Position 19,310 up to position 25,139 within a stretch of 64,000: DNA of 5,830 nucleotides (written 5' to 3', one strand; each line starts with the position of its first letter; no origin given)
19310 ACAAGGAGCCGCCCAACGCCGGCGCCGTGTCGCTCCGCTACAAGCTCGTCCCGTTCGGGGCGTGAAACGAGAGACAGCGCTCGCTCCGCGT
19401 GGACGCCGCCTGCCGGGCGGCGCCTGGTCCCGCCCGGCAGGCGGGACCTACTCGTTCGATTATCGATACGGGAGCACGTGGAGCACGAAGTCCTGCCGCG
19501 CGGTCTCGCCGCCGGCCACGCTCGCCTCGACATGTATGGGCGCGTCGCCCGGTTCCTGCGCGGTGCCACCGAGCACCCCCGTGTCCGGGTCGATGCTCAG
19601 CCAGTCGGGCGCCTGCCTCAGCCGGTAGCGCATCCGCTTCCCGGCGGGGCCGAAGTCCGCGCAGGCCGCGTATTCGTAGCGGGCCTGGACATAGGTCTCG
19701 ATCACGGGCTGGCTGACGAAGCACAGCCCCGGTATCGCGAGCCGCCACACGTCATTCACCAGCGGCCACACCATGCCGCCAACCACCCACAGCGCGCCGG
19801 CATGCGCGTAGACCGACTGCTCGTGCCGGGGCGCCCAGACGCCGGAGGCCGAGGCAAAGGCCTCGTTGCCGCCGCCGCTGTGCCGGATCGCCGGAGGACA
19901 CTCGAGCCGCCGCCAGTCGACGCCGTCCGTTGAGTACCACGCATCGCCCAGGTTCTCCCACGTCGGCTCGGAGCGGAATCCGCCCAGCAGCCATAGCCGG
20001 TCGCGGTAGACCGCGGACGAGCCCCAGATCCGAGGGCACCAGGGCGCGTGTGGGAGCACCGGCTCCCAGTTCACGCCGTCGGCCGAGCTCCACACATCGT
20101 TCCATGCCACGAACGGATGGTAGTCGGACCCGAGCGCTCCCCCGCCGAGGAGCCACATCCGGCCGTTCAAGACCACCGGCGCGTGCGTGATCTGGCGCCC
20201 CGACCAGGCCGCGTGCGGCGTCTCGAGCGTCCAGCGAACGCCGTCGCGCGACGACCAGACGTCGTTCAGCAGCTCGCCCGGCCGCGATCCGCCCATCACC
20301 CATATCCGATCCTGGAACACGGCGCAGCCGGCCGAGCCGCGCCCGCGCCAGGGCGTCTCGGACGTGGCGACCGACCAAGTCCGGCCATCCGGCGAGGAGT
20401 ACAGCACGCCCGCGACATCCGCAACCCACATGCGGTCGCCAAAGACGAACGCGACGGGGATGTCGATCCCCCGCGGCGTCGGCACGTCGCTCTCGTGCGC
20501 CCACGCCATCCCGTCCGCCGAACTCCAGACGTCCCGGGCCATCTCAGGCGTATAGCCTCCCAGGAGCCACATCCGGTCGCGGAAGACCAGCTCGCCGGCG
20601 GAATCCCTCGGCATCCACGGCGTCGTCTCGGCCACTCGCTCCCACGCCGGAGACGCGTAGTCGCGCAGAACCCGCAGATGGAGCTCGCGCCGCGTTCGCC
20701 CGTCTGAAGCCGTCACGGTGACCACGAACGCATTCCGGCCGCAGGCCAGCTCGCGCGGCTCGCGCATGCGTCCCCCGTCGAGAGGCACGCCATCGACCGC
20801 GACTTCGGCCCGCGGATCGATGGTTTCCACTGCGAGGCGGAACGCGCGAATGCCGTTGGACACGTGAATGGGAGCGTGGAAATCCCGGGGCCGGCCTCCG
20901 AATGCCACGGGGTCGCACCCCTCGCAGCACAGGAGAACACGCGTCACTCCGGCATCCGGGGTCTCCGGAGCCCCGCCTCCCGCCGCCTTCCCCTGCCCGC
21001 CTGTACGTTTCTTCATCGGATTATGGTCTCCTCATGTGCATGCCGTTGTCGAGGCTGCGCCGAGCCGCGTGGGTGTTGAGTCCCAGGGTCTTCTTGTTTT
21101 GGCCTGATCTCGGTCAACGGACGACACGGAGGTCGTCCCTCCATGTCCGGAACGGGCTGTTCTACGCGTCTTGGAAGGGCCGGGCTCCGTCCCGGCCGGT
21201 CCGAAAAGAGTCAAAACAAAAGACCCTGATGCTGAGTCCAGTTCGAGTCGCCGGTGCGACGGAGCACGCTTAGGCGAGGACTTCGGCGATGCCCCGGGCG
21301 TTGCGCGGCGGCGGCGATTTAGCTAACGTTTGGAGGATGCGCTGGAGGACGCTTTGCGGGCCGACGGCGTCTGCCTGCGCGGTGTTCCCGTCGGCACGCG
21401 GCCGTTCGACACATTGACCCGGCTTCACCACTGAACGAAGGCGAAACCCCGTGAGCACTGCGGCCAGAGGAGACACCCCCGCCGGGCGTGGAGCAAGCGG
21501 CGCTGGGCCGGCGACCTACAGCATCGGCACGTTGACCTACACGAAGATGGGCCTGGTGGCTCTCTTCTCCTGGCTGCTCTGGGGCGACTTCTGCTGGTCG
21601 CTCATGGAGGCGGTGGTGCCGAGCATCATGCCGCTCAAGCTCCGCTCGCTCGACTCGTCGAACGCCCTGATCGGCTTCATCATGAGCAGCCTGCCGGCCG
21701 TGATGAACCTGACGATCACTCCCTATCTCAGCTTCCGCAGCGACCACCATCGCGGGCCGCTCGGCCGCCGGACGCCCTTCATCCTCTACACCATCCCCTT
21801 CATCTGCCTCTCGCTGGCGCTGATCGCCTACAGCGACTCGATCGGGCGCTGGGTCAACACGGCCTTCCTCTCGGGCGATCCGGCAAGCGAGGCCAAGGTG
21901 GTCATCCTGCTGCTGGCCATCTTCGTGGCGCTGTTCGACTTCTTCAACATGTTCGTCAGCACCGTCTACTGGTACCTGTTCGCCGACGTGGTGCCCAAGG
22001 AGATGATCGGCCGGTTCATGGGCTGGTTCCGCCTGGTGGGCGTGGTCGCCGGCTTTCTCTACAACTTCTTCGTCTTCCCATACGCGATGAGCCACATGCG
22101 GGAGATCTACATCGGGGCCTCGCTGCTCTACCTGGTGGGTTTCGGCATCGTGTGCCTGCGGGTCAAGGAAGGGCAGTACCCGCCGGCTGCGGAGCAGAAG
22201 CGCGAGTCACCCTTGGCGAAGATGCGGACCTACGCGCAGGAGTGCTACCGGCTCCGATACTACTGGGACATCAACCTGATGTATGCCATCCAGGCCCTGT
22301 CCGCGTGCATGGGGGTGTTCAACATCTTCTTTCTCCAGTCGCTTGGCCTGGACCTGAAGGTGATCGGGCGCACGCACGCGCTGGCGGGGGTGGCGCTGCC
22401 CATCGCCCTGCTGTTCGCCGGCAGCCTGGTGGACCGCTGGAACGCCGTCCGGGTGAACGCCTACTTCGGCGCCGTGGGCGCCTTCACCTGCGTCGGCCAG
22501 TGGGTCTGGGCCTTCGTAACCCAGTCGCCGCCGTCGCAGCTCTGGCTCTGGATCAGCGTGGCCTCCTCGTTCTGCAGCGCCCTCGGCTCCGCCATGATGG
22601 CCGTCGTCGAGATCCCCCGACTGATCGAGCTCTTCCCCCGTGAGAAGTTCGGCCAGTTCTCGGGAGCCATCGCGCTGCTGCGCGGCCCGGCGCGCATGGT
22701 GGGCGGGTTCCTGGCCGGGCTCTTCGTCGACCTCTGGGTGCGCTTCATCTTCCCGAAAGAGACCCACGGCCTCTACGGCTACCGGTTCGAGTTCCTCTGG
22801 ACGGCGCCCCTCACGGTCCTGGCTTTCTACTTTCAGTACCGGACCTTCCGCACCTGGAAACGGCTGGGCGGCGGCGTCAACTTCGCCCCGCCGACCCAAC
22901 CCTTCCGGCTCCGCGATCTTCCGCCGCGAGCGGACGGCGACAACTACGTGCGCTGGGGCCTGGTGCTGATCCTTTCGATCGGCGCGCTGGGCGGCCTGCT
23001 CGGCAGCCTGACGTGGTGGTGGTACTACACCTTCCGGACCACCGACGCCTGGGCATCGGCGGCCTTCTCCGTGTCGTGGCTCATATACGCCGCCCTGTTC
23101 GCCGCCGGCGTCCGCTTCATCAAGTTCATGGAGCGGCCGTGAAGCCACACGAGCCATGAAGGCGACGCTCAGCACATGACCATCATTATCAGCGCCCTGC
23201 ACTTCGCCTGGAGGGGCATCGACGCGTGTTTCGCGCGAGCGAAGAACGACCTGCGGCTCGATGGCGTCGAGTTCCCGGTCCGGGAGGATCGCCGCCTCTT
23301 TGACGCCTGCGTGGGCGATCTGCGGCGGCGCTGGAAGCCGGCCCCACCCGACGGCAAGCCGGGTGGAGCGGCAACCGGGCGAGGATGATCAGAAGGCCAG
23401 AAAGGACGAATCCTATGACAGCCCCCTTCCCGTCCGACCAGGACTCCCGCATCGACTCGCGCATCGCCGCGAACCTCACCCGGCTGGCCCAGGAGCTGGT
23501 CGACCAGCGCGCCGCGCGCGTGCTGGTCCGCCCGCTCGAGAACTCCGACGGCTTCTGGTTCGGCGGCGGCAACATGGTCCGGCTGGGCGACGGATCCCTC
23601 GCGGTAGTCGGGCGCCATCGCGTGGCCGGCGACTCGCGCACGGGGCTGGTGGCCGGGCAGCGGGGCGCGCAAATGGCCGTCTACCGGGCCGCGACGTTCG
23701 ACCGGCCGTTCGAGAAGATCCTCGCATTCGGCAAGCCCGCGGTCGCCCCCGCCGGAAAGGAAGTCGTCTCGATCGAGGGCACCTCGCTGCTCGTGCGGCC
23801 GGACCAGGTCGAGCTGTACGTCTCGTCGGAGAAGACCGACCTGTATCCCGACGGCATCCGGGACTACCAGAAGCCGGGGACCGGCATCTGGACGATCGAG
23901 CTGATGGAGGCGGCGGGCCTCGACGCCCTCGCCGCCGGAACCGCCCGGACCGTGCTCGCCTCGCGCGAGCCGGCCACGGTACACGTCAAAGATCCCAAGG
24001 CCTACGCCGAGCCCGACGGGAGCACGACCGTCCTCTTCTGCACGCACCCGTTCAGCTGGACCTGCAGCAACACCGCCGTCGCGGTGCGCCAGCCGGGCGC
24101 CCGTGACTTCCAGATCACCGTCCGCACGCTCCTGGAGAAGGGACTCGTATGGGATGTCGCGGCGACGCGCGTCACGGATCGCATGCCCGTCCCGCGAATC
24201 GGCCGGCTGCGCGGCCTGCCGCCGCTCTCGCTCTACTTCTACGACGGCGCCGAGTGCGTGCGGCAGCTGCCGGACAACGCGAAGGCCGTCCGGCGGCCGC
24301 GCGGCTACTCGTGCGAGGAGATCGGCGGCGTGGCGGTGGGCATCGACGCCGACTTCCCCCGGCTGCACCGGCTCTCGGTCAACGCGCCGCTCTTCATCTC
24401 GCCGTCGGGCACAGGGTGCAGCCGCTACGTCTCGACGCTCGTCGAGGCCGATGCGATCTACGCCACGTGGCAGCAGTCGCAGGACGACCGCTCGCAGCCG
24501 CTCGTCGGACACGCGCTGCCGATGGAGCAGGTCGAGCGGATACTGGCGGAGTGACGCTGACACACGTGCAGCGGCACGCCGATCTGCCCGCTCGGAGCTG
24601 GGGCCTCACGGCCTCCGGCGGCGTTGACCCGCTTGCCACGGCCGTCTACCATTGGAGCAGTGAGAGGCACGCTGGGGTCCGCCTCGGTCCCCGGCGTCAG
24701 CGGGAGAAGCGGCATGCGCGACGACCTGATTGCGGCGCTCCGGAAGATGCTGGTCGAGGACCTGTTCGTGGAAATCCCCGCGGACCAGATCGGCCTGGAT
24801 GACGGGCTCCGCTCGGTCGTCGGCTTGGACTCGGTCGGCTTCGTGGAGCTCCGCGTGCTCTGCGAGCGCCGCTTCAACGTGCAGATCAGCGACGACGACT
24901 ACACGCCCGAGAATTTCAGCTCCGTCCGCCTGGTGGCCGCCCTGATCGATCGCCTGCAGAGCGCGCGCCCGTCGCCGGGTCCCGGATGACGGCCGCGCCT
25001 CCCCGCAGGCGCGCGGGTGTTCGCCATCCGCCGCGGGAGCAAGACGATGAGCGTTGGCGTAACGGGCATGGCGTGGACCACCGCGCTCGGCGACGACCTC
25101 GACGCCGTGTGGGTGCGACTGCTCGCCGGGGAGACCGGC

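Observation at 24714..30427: Cryptic acyl/lipid-type biosynthetic cluster: ACP - KS - KS-associated ORF - acyl-AMP ligase - hexapeptide acyltransferase, convergent with a B12-radical SAM enzyme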

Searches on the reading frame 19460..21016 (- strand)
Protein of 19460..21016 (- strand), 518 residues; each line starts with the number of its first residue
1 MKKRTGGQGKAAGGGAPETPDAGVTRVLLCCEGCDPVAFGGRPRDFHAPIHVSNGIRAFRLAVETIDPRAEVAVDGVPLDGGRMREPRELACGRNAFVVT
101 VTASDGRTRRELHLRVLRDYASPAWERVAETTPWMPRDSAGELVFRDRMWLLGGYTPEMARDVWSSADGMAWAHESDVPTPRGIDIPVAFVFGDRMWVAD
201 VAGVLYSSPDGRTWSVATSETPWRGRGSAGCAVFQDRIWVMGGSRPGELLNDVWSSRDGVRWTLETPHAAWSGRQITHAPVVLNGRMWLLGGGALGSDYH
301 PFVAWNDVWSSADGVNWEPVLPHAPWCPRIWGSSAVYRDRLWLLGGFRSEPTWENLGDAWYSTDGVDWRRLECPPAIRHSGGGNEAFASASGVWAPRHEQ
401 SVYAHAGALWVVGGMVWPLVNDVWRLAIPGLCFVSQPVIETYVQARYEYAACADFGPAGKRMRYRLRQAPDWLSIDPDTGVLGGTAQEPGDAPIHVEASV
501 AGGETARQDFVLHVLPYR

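Call 3: search_protein_families(library=pfam, proteins=[window:19460-21016:-], max_evalue=0.01)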
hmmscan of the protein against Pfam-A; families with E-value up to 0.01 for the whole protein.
window:19460-21016:- (518 aa): 7 families
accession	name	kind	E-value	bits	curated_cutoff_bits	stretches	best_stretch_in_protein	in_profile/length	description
PF24681.1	Kelch_KLHDC2_KLHL20_DRC7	-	1.7e-12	47.6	50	1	212-346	89-221/221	KLHDC2/KLHL20/DRC7 Kelch-repeats domain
PF01344.31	Kelch_1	-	3.4e-10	39.7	20.1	1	226-254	2-30/46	Kelch motif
PF24981.1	Beta-prop_ATRN-LZTR1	-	2.5e-07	30.7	50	1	210-351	23-172/289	Attractin/LZTR1 beta-propeller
PF05345.18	He_PIG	-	1.3e-05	26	24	1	459-514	34-95/96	Putative Ig domain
PF13964.12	Kelch_6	-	5.4e-05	23.5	25.3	0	230-254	6-31/50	Kelch motif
PF12733.13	Cadherin-like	-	0.00012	22.9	24.2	1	51-118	21-88/89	Cadherin-like beta sandwich domain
PF13418.12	Kelch_4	-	0.00017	21.9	21.6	0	230-254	6-32/49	Galactose oxidase, central domain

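Call 4: search_protein_families(library=ncbifam, proteins=[window:19460-21016:-], max_evalue=0.01)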
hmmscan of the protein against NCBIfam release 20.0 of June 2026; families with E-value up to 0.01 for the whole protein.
window:19460-21016:- (518 aa): 1 family
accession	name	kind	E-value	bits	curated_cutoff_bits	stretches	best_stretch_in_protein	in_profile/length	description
NF053688.1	BamI_Bacteroidota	equivalog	0.00041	19.7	370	0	165-218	190-243/452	BamI family beta-barrel-assembly machinery protein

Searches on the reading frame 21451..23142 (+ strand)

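Call 3: search_protein_families(library=pfam, proteins=[window:21451-23142:+], max_evalue=0.01)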
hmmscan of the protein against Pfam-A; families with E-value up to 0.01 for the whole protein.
window:21451-23142:+ (563 aa): 1 family
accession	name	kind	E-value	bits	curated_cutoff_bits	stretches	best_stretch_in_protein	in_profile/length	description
PF07690.21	MFS_1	-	4.7e-11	42.6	33.4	2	37-203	205-345/347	Major Facilitator Superfamily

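Call 4: search_protein_families(library=ncbifam, proteins=[window:21451-23142:+], max_evalue=0.01)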
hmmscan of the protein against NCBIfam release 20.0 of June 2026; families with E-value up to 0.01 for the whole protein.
window:21451-23142:+ (563 aa): 1 family
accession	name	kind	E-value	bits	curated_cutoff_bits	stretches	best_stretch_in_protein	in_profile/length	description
NF007792.0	PRK10489.1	equivalog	0.0067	15.5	324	1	304-411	53-154/419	enterobactin transporter EntS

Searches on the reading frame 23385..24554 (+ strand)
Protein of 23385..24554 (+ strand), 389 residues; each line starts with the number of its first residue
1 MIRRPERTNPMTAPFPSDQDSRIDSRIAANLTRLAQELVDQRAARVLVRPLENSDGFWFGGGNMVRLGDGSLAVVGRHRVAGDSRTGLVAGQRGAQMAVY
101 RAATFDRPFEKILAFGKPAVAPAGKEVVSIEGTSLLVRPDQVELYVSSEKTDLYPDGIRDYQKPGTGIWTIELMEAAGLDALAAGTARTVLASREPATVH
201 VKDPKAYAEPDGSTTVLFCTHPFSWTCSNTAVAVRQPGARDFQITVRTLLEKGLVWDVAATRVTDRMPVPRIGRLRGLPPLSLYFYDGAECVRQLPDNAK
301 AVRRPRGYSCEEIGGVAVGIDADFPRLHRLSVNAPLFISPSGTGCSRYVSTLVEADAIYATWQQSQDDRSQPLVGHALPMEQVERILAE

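Call 3: search_protein_families(library=pfam, proteins=[window:23385-24554:+], max_evalue=0.01)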
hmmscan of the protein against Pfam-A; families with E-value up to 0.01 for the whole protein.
window:23385-24554:+ (389 aa): 0 families

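Call 4: search_protein_families(library=ncbifam, proteins=[window:23385-24554:+], max_evalue=0.01)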
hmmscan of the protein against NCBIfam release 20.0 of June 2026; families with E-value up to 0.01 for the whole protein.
window:23385-24554:+ (389 aa): 0 families

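Call 46: find_homologous_proteins(query=window:23415-24554:+, max_evalue=0.00001)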
Query window:23415-24554:+ (379 aa): 1607 proteins with E <= 0.00001 among 8000 candidates; the best 120 are listed.
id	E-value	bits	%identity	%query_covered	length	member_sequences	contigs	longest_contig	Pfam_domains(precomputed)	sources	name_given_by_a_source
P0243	8.1e-238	806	94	100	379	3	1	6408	-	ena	-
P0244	7.9e-145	500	61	95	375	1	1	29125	-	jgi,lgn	jgi:hypothetical protein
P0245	1.7e-138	479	60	96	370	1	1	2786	-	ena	-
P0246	9.0e-138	477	58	98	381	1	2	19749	-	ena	-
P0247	1.1e-136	473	59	96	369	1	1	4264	-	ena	-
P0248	1.5e-136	473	55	97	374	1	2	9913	-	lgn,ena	-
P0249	5.2e-136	471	57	97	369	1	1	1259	-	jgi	jgi:hypothetical protein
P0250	1.6e-135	470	57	98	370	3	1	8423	-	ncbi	-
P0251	4.5e-135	468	56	97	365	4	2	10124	-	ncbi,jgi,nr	ncbi:MAG: exo-alpha-sialidase [Planctomycetota bacterium]|jgi:hypothetical protein|nr:exo-alpha-sial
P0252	1.0e-134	467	57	97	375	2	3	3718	-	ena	-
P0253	1.4e-134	467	57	96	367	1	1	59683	-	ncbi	-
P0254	3.0e-134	466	57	96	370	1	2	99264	-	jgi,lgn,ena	-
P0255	6.0e-134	465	58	96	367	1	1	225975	-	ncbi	-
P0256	5.1e-133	461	57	97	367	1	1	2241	-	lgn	-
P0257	6.1e-133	461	53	99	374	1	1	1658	-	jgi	jgi:hypothetical protein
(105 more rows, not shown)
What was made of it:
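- Tried and rejected: The 379-aa protein belongs to a family of more than 1,600 members from Planctomycetota and Verrucomicrobiota that NCBI labels exo-alpha-sialidase (call 46).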

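Call 47: find_encoding_contigs(protein=P0243, flank=10000, max_places=3)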
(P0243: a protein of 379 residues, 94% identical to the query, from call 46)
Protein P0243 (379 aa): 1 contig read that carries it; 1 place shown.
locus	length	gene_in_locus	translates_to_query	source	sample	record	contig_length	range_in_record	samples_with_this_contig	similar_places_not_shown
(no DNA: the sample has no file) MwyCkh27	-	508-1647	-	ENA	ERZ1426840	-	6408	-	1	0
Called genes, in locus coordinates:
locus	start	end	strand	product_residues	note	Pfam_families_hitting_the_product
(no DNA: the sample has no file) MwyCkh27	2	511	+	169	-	?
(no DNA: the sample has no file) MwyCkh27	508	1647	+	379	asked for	-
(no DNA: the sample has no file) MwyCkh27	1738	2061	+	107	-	PF01909:NTP_transf_2, PF18765:Polbeta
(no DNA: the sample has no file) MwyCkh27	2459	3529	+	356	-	PF01208:URO-D (weak)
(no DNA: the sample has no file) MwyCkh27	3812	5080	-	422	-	PF10102:DUF2341 (weak), PF13385:Laminin_G_3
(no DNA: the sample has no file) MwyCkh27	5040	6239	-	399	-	-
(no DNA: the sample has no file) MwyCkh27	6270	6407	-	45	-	?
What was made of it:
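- Tried and rejected: Its 94% orthologue is followed by unrelated genes (call 47).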

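Call 48: find_encoding_contigs(protein=P0244, flank=6000, max_places=2)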
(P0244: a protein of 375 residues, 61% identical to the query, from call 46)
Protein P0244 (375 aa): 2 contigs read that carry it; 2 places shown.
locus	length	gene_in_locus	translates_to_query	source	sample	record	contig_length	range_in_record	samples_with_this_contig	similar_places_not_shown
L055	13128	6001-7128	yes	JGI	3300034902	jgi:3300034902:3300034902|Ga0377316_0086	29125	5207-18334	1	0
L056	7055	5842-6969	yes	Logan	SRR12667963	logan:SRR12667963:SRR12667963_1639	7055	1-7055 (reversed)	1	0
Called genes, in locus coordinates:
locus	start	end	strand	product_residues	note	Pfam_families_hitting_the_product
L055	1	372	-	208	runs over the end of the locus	PF06508:QueC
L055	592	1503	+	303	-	PF01370:Epimerase, PF13460:NAD_binding_10 (weak)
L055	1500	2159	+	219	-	PF19040:SGNH (weak), PF00657:Lipase_GDSL, PF04311:DUF459 (faint), PF13472:Lipase_GDSL_2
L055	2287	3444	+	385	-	-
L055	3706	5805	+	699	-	PF00009:GTP_EFTU, PF22042:EF-G_D2, PF03144:GTP_EFTU_D2, PF14492:EFG_III, PF03764:EFG_IV, PF00679:EFG_C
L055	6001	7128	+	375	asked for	-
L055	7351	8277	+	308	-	-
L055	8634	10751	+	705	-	PF20581:DUF6785, PF20580:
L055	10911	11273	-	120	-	PF00383:dCMP_cyt_deam_1, PF14437:MafB19-deam, PF14439:Bd3614-deam (weak)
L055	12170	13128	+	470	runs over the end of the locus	PF02310:B12-binding, PF04055:Radical_SAM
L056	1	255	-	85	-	?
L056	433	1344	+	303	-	PF01370:Epimerase, PF13460:NAD_binding_10 (weak)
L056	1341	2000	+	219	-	PF19040:SGNH (weak), PF00657:Lipase_GDSL, PF04311:DUF459 (faint), PF13472:Lipase_GDSL_2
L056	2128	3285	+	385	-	-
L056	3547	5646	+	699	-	PF00009:GTP_EFTU, PF22042:EF-G_D2, PF03144:GTP_EFTU_D2, PF14492:EFG_III, PF03764:EFG_IV, PF00679:EFG_C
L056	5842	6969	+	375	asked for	-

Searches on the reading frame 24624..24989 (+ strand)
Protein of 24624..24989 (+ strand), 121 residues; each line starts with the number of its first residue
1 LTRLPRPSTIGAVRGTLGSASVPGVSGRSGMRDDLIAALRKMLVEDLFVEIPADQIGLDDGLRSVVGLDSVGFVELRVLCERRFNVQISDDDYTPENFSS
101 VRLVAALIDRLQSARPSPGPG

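Call 3: search_protein_families(library=pfam, proteins=[window:24624-24989:+], max_evalue=0.01)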
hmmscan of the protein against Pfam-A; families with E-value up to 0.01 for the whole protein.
window:24624-24989:+ (121 aa): 1 family
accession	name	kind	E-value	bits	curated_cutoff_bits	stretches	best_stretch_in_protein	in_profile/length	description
PF00550.31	PP-binding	-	9e-09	35.9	20.8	1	39-107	3-66/67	Phosphopantetheine attachment site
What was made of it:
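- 24714..24989 (+): Dedicated acyl carrier protein, AmcB/Cfa1 type (91 aa, phosphopantetheine Ser39 in LDS). Call 3: PP-binding.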

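Call 4: search_protein_families(library=ncbifam, proteins=[window:24624-24989:+], max_evalue=0.01)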
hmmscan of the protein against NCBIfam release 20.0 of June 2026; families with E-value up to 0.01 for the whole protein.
window:24624-24989:+ (121 aa): 12 families
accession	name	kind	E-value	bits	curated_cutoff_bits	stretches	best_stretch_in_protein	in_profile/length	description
NF058660.1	cispen_ACP_AmcB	equivalog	1.7e-33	114.6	80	1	37-112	4-79/80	cispentacin biosynthesis acyl carrier protein AmcB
NF005480.0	PRK07081.1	equivalog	1e-07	31.7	72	1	38-115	4-80/83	acyl carrier protein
TIGR00517.1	acyl_carrier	equivalog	6.7e-05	22.7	70.45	1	34-109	3-74/77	acyl carrier protein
NF006617.0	PRK09184.1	subfamily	8.4e-05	22.5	70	1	33-110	12-92/96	phosphopantetheine-binding protein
NF002147.0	PRK00982.1-1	equivalog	0.00012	21.8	84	1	32-112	5-81/83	acyl carrier protein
NF002148.0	PRK00982.1-2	subfamily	0.00014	21.6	71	1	34-108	4-74/79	acyl carrier protein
NF040636.1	AcpM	exception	0.00027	20.9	146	1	33-114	4-81/93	meromycolate extension acyl carrier protein AcpM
NF002151.0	PRK00982.1-5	equivalog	0.00061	19.9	92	1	34-92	3-59/78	acyl carrier protein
NF004533.0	PRK05883.1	equivalog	0.00067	19.4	72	1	17-93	10-80/100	acyl carrier protein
NF002150.0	PRK00982.1-4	subfamily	0.00075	19.7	66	1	38-108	9-75/80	acyl carrier protein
NF003757.0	PRK05350.1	equivalog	0.0011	19.1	65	1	32-112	4-77/83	acyl carrier protein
NF002149.0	PRK00982.1-3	equivalog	0.0089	16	106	0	39-93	8-60/78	acyl carrier protein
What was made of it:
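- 24714..24989 (+): Call 4: NF058660 AmcB 114.6 bits (cut-off 80).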
